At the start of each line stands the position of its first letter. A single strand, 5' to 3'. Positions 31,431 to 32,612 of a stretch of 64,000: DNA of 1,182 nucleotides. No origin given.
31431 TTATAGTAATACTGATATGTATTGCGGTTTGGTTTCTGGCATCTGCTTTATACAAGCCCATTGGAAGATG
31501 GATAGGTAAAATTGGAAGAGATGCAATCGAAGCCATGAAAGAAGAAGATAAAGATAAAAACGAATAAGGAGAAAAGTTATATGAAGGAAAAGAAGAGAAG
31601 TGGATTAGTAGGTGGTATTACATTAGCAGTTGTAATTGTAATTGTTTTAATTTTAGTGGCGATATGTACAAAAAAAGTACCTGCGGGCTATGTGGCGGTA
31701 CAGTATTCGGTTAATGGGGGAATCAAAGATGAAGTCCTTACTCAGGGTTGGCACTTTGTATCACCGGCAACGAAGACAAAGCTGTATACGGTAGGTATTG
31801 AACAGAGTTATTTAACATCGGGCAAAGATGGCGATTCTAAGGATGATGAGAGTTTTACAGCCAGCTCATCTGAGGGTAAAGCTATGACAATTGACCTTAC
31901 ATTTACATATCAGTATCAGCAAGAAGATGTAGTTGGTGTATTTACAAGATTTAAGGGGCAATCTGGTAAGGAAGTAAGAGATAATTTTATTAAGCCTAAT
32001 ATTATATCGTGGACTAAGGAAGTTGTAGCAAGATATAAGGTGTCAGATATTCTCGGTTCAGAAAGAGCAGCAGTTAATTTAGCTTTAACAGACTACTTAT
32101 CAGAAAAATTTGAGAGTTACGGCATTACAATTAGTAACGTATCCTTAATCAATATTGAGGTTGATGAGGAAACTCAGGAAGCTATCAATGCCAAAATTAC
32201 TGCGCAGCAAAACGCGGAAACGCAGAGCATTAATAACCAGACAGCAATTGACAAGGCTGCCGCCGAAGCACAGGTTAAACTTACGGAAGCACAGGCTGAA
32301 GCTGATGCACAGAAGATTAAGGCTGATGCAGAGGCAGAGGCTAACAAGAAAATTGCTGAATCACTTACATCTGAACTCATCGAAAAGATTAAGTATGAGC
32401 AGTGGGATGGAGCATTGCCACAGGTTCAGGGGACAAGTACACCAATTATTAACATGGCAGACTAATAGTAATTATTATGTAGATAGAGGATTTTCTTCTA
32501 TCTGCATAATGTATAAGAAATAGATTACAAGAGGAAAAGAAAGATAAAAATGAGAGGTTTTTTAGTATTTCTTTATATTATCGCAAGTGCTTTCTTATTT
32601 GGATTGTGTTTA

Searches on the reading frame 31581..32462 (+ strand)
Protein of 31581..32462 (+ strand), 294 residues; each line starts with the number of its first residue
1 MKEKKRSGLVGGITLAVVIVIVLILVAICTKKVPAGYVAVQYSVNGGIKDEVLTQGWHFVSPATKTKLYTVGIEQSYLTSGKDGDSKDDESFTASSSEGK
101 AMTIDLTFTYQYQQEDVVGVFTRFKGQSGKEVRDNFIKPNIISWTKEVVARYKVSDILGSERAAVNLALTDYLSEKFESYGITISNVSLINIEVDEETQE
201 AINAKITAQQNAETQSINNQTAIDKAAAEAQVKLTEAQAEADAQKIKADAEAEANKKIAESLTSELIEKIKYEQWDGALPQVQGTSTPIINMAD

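Call 23: search_protein_families(library=phrogs, proteins=[window:31581-32462:+], max_evalue=0.0001)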
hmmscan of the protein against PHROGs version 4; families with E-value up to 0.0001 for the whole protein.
window:31581-32462:+ (294 aa): 1 family
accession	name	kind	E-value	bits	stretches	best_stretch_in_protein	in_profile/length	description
phrog_200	-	other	3.6e-65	221.5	1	6-292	77-359/379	lipoprotein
